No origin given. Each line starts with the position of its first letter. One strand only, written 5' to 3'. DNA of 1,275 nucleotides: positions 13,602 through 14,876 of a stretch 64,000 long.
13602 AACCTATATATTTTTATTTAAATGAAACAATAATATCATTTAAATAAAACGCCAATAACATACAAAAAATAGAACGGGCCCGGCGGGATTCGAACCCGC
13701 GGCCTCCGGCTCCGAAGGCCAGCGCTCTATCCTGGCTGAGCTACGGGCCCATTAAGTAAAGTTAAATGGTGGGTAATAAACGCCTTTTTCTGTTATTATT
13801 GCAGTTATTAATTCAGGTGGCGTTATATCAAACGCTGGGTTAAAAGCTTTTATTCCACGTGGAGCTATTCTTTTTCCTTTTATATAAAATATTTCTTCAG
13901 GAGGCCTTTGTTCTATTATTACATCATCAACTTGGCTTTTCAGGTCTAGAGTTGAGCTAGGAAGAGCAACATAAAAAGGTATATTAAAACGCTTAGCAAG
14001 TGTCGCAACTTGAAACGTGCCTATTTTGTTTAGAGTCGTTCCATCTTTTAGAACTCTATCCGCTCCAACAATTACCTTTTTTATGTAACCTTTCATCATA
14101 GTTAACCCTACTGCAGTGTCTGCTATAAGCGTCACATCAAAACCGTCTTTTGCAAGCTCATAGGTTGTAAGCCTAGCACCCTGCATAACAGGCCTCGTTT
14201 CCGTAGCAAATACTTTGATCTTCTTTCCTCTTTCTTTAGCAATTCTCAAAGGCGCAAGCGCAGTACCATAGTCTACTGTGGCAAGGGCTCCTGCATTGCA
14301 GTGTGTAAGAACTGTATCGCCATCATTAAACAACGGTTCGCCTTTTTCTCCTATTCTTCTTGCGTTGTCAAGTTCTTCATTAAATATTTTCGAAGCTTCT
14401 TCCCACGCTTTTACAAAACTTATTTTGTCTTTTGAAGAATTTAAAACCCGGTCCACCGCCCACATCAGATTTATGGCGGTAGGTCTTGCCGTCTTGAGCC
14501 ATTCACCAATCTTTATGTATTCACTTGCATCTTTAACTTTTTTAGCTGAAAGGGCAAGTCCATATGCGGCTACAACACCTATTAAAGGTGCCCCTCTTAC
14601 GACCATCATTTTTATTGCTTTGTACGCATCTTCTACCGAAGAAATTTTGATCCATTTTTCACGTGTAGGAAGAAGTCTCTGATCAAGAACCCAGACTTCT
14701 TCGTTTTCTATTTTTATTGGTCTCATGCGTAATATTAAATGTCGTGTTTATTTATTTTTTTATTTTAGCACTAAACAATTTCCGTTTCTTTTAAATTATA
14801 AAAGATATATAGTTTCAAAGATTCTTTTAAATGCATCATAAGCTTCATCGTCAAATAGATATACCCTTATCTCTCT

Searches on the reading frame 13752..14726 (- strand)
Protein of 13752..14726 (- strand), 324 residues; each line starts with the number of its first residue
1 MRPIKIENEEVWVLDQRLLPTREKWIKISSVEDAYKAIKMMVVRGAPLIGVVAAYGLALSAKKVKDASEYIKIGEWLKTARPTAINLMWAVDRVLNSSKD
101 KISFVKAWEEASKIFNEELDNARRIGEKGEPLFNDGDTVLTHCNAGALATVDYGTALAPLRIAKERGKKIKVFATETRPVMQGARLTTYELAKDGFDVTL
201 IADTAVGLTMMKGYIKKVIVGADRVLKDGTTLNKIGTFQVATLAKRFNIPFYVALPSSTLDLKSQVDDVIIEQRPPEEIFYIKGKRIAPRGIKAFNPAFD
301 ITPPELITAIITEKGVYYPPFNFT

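Call 60: search_protein_families(library=pfam, proteins=[window:13752-14726:-], max_evalue=0.001)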
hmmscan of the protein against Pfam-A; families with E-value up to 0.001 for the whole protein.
window:13752-14726:- (324 aa): 1 family
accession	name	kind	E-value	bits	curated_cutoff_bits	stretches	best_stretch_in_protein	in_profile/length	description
PF01008.23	IF-2B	-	1.5e-81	274.2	22.4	1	43-319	2-280/280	Initiation factor 2 subunit family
